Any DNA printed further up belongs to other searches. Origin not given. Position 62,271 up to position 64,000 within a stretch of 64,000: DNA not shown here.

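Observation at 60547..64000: FkbH-like + ACP + GNAT + CE4 module at the cluster's upstream end suggests ACP-dependent acyl (glyceroyl-type) decoration of a sugar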

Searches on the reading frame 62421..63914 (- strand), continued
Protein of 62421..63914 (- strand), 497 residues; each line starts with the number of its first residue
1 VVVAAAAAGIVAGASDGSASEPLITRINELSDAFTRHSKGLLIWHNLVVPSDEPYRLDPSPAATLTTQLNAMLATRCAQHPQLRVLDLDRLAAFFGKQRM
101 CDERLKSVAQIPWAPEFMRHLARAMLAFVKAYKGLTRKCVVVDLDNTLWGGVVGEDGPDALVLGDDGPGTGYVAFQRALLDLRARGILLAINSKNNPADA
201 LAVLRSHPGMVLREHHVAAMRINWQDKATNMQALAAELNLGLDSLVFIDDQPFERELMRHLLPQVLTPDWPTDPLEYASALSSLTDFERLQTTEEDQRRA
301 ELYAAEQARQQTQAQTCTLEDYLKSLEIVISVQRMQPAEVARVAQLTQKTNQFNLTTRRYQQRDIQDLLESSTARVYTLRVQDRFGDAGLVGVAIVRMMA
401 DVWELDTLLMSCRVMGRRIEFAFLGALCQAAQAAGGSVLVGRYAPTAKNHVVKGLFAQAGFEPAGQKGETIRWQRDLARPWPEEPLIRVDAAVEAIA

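Call 66: search_protein_families(library=pfam, proteins=[L030:11936-13108:+, L060:7960-9189:+, L044:11951-13096:+, L044:13110-14045:+, L044:14079-15383:+, L058:2940-3875:+, L073:11949-13325:+, L064:13139-14092:+, L004:11909-12376:+, L004:15011-15643:+], max_evalue=0.01)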
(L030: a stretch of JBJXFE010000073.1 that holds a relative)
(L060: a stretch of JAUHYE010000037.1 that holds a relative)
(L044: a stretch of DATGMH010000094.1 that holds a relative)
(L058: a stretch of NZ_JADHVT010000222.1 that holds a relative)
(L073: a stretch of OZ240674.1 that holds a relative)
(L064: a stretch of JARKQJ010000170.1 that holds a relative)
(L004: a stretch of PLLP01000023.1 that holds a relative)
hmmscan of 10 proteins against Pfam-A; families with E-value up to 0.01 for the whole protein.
L030:11936-13108:+ (391 aa): 1 family
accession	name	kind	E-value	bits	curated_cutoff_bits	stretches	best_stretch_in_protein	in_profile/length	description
PF00583.31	Acetyltransf_1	-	1.2e-06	29.2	20.7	0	76-152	30-100/116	Acetyltransferase (GNAT) family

L060:7960-9189:+ (410 aa): 1 family
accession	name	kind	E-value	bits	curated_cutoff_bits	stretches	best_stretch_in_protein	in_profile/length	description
PF00583.31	Acetyltransf_1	-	7.4e-06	26.7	20.7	0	86-169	25-104/116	Acetyltransferase (GNAT) family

L044:11951-13096:+ (382 aa): 2 families
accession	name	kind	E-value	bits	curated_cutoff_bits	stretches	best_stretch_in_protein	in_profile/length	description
PF13527.13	Acetyltransf_9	-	3.2e-06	27.6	25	1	10-112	2-96/127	Acetyltransferase (GNAT) domain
PF00583.31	Acetyltransf_1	-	0.00026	21.7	20.7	1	48-111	27-82/116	Acetyltransferase (GNAT) family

L044:13110-14045:+ (312 aa): 1 family
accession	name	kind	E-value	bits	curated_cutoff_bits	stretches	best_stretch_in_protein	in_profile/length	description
PF01522.26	Polysacc_deac_1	-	7.6e-21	74.8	23.1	2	197-276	47-123/124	Polysaccharide deacetylase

L044:14079-15383:+ (435 aa): 1 family
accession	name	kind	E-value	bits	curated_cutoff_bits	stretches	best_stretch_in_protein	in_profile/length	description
PF02350.25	Epimerase_2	-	1.7e-59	201.8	30.6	1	38-384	1-346/347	UDP-N-acetylglucosamine 2-epimerase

L058:2940-3875:+ (312 aa): 7 families
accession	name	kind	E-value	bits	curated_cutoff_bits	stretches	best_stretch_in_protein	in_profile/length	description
PF08241.18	Methyltransf_11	-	8.8e-16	58.8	21.2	1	148-247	1-94/95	Methyltransferase domain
PF13847.12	Methyltransf_31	-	1.3e-14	54.5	27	1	145-252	5-113/145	Methyltransferase domain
PF13649.12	Methyltransf_25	-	2.2e-14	54.4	27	1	148-244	2-97/97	Methyltransferase domain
PF13489.12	Methyltransf_23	-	5.9e-14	52.6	27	1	145-254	24-123/164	Methyltransferase domain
PF08242.18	Methyltransf_12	-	2.7e-13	50.9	30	1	148-245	1-97/98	Methyltransferase domain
PF01209.24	Ubie_methyltran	-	6.3e-08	32.7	20.1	1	137-249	41-152/233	ubiE/COQ5 methyltransferase family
PF05175.20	MTS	-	1.3e-07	31.8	23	1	134-251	22-141/170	Methyltransferase small domain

L073:11949-13325:+ (459 aa): 2 families
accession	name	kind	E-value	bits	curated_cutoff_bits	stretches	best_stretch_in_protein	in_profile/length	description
PF00501.34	AMP-binding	-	1.5e-30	106.7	29.9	1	18-290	5-329/384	AMP-binding enzyme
PF13193.12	AMP-binding_C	-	6.7e-08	33.8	24.5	1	374-442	1-67/76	AMP-binding enzyme C-terminal domain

L064:13139-14092:+ (318 aa): 1 family
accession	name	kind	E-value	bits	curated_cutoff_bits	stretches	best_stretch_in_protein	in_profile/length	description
PF01522.26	Polysacc_deac_1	-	1e-15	58.2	23.1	2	200-280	46-122/124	Polysaccharide deacetylase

L004:11909-12376:+ (156 aa): 3 families
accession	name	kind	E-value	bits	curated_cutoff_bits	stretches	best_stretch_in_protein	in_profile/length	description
PF13302.13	Acetyltransf_3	-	3.7e-17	63.8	25.4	1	18-146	4-132/138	Acetyltransferase (GNAT) domain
PF00583.31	Acetyltransf_1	-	1.2e-11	45.4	20.7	1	62-147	29-113/116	Acetyltransferase (GNAT) family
PF13420.13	Acetyltransf_4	-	0.00014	22.3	24.3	1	18-148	1-131/155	Acetyltransferase (GNAT) domain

L004:15011-15643:+ (211 aa): 5 families
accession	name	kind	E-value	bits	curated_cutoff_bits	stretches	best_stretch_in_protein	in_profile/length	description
PF00583.31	Acetyltransf_1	-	9.8e-11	42.4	20.7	1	126-185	55-116/116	Acetyltransferase (GNAT) family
PF13508.13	Acetyltransf_7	-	3.3e-10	40.6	27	1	129-186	30-83/84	Acetyltransferase (GNAT) domain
PF13673.13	Acetyltransf_10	-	4.2e-05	24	23.6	0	134-190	57-112/128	Acetyltransferase (GNAT) domain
PF13527.13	Acetyltransf_9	-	7.2e-05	23.2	25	1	139-187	83-126/127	Acetyltransferase (GNAT) domain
PF08445.16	FR47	-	0.00022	21.6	22.1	1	127-188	20-80/86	FR47-like protein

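Call 68: search_protein_families(library=pfam, alignment_id=A5, max_evalue=0.001)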
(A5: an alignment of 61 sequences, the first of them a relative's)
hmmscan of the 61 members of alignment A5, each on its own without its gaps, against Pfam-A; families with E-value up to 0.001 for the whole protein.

A. member 1, L003:13105-13569:+ (155 aa): 0 families

B. families by the number of members that match (of 61 scanned): 77 families (the first 25 are shown)
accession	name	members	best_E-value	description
PF01522.26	Polysacc_deac_1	4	7.6e-21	Polysaccharide deacetylase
PF01648.25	ACPS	3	5e-14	4'-phosphopantetheinyl transferase superfamily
PF00534.26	Glycos_transf_1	2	1.1e-44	Glycosyl transferases group 1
PF01370.27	Epimerase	2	4.7e-39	NAD dependent epimerase/dehydratase family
PF13692.12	Glyco_trans_1_4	2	4.5e-38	Glycosyl transferases group 1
PF01073.25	3Beta_HSD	2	1.7e-36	3-beta hydroxysteroid dehydrogenase/isomerase family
PF11959.13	DUF3473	2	2.4e-30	Domain of unknown function (DUF3473)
PF16363.11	GDP_Man_Dehyd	2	1.2e-25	GDP-mannose 4,6 dehydratase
PF13489.12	Methyltransf_23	2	1.3e-19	Methyltransferase domain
PF13578.12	Methyltransf_24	2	7.7e-18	Methyltransferase domain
PF13439.12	Glyco_transf_4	2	5.4e-16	Glycosyltransferase Family 4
PF13460.12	NAD_binding_10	2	1.2e-15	NAD(P)H-binding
PF08242.18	Methyltransf_12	2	7.2e-12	Methyltransferase domain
PF08241.18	Methyltransf_11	2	9.3e-12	Methyltransferase domain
PF05368.20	NmrA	2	1.8e-11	NmrA-like family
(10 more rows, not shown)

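Call 69: list_cluster_members(proteins=[P0001])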
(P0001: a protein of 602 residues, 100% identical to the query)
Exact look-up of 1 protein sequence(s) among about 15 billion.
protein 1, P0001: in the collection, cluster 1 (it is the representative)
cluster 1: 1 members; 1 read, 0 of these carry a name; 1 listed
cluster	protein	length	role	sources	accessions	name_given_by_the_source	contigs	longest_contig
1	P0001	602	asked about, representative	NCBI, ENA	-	-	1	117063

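Call 82: search_solved_structures(query=L001:1488-2723:+, max_evalue=1e-10)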
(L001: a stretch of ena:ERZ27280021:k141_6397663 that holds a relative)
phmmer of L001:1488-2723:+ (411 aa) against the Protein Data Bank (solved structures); distinct sequences matched with E-value up to 1e-10: 537 (the best 60 are shown).
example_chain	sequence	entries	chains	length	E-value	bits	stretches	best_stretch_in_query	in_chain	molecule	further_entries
4e3z_A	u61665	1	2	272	2.2e-42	148.9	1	167-407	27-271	Putative oxidoreductase protein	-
3u5t_A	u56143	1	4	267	7.1e-41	143.9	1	166-407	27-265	3-oxoacyl-[acyl-carrier-protein] reductase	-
4iqg_C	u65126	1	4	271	1.6e-40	142.7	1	166-407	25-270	Short-chain dehydrogenase/reductase SDR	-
8bci_A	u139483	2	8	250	4e-40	141.4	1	167-407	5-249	Probable short-chain dehydrogenase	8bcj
3sj7_A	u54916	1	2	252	2.3e-39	138.9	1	170-409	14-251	3-oxoacyl-(Acyl-carrier-protein) reductase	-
3osu_A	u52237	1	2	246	2.4e-39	138.9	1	170-409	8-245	3-oxoacyl-[acyl-carrier-protein] reductase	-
8hax_A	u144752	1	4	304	7e-39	137.4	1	163-409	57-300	7-alpha-hydroxysteroid dehydrogenase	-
8hdn_A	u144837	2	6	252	8.4e-39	137.1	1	162-409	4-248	7-alpha-hydroxysteroid dehydrogenase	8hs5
3gaf_A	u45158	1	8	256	9.2e-39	137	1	164-409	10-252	7-ALPHA-HYDROXYSTEROID DEHYDROGENASE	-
8hdi_A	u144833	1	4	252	9.7e-39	136.9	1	162-409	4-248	7-alpha-hydroxysteroid dehydrogenase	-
4rzh_A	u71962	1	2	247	1.2e-38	136.6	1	166-410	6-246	3-oxoacyl-[acyl-carrier protein] reductase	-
2uvd_A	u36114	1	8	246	1.3e-38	136.5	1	167-410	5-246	3-OXOACYL-(ACYL-CARRIER-PROTEIN) REDUCTASE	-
8hs9_E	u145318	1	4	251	1.5e-38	136.2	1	164-409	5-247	7-alpha-hydroxysteroid dehydrogenase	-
8hs4_A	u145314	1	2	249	1.7e-38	136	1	164-409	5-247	7-alpha-hydroxysteroid dehydrogenase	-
4jig_A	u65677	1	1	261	1.8e-38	136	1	166-407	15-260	Dehydrogenase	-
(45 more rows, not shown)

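Call 86: find_encoding_contigs(protein=P0018, flank=7000, max_places=1)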
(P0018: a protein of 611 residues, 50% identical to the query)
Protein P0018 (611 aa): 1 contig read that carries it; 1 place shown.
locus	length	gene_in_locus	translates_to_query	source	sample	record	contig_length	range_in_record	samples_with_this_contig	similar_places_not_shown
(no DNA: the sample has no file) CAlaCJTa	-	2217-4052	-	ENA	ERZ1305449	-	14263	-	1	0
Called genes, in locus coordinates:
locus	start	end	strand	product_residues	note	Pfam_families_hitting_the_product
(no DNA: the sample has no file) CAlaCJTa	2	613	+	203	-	?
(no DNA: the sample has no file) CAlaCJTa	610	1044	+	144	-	PF01575:MaoC_dehydratas, PF13452:FAS1_DH_region (weak)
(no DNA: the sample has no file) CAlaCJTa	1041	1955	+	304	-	PF13489:Methyltransf_23, PF00891:Methyltransf_2 (weak), PF13847:Methyltransf_31, PF08241:Methyltransf_11, PF08242:Methyltransf_12, PF13649:Methyltransf_25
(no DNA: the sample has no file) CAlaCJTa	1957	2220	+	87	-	-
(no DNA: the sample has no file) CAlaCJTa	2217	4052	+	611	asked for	PF21211:FkbH_N, PF13472:Lipase_GDSL_2 (faint)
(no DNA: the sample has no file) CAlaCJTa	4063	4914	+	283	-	PF02522:Antibiotic_NAT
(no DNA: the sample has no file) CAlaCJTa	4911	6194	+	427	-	PF16254:DUF4910, PF09940:DUF2172, PF16221:HTH_47 (weak)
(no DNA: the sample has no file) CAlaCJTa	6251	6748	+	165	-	PF00583:Acetyltransf_1 (weak), PF13302:Acetyltransf_3, PF13420:Acetyltransf_4, PF13523:Acetyltransf_8 (weak)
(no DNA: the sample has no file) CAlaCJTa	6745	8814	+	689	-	-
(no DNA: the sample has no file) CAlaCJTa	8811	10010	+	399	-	PF01041:DegT_DnrJ_EryC1, PF00155:Aminotran_1_2, PF01053:Cys_Met_Meta_PP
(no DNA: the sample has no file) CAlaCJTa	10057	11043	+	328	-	-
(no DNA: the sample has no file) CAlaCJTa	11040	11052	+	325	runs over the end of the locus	PF01408:GFO_IDH_MocA, PF02894:GFO_IDH_MocA_C, PF22725:GFO_IDH_MocA_C3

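Call 87: find_encoding_contigs(protein=P0060, flank=7000, max_places=1)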
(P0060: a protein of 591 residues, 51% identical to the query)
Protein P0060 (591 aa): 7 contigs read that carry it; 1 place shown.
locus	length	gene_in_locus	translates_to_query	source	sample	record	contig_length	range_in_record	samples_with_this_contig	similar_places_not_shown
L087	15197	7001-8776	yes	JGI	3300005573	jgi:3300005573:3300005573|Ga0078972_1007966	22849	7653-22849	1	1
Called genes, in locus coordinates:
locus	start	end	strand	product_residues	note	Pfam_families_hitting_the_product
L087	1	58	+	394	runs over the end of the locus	PF00534:Glycos_transf_1, PF13692:Glyco_trans_1_4, PF13524:Glyco_trans_1_2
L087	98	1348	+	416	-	-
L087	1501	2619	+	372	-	PF13439:Glyco_transf_4, PF13579:Glyco_trans_4_4 (weak), PF00534:Glycos_transf_1, PF13692:Glyco_trans_1_4, PF20706:GT4-conflict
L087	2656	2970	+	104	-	PF05368:NmrA (weak), PF00106:adh_short (weak), PF01370:Epimerase, PF01073:3Beta_HSD, PF16363:GDP_Man_Dehyd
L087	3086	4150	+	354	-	PF01370:Epimerase, PF02719:Polysacc_synt_2, PF04321:RmlD_sub_bind, PF16363:GDP_Man_Dehyd, PF07993:NAD_binding_4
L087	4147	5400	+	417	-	PF13439:Glyco_transf_4, PF13579:Glyco_trans_4_4, PF00534:Glycos_transf_1, PF13692:Glyco_trans_1_4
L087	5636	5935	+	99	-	PF02397:Bac_transf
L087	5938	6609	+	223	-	PF25087:GMPPB_C, PF00132:Hexapep (weak)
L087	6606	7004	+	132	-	PF00903:Glyoxalase, PF13468:Glyoxalase_3 (faint), PF13669:Glyoxalase_4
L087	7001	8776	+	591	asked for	PF21211:FkbH_N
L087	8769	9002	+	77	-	PF00550:PP-binding (weak)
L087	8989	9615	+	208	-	PF02397:Bac_transf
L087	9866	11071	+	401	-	PF00155:Aminotran_1_2, PF01041:DegT_DnrJ_EryC1, PF01212:Beta_elim_lyase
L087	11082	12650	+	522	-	PF01073:3Beta_HSD, PF01370:Epimerase, PF02719:Polysacc_synt_2, PF04321:RmlD_sub_bind, PF05368:NmrA, PF07993:NAD_binding_4 (faint), PF13460:NAD_binding_10, PF16363:GDP_Man_Dehyd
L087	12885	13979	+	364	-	PF01494:FAD_binding_3 (faint)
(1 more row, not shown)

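Call 88: find_encoding_contigs(protein=P0071, flank=7000, max_places=1)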
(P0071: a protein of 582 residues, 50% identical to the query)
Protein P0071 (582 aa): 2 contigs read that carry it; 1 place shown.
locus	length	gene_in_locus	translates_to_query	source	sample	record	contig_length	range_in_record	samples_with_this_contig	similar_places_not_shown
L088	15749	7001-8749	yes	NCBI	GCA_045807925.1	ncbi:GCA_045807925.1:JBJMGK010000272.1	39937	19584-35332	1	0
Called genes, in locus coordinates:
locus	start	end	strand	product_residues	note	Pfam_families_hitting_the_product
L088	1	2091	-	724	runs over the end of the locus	PF09286:Pro-kuma_activ, PF00082:Peptidase_S8 (weak)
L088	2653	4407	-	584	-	PF04616:Glyco_hydro_43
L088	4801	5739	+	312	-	PF13489:Methyltransf_23, PF13847:Methyltransf_31 (faint), PF08241:Methyltransf_11 (weak), PF08242:Methyltransf_12, PF13649:Methyltransf_25 (faint)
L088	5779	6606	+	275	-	-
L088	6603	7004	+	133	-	PF00903:Glyoxalase (weak), PF13669:Glyoxalase_4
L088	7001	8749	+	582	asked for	PF21211:FkbH_N (weak)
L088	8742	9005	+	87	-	-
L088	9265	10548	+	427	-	-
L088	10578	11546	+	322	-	PF00535:Glycos_transf_2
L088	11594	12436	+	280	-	PF00583:Acetyltransf_1, PF13673:Acetyltransf_10 (weak), PF08445:FR47 (weak)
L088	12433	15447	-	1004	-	-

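Call 89: predict_structure(alignment_id=A1)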
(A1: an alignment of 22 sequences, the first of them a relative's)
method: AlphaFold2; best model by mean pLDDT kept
length: 602 residues; sequences in the alignment: 22
mean_pLDDT: 87.6   pTM: 0.76
mean pLDDT of the five models: 87.6, 85.9, 85.3, 85.3, 83.9
residues with pLDDT >= 90: 305; 70-90: 262; 50-70: 27; < 50: 8
segments of 3 or more residues with pLDDT < 50: 1-4, 599-602
pLDDT, mean of each block of 10 residues (from residue 1): 61 90 92 91 91 93 95 95 93 95 96 76 74 94 94 79 80 88 89 91 85 82 92 93 95 86 82 91 93 95 91 91 93 97 93 96 95 94 91 81 81 86 86 89 85 70 82 90 90 86 92 77 86 90 91 83 91 90 83 65 33
secondary structure, 60 per line:
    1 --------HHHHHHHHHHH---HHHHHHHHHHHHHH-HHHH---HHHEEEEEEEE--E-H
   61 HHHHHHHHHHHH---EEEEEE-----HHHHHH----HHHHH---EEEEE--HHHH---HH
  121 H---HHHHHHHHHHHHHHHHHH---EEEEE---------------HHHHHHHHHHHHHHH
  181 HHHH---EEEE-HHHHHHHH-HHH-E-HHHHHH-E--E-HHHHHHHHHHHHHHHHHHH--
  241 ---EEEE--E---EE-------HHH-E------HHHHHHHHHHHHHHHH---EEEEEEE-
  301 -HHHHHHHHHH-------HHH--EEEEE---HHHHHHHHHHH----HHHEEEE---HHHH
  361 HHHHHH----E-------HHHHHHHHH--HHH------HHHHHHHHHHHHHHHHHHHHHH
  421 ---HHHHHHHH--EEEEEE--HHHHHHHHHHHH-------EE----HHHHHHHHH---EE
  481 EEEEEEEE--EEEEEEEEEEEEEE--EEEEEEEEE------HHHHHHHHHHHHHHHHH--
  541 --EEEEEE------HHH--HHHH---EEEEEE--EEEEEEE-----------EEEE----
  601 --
elements in order: H9-19 H23-36 H38-41 E48-55 H60-72 E76-81 H87-92 H97-101 E105-109 H112-115 H125-142 E146-150 H166-184 E188-191 H193-200 H208-213 H220-238 E244-247 H274-289 E293-299 H302-311 E324-328 H332-342 E350-353 H357-366 H379-387 H399-420 H424-431 E434-439 H442-453 H467-475 E479-488 E491-504 E507-515 H522-538 E543-548 H560-563 E567-572 E575-581 E593-596
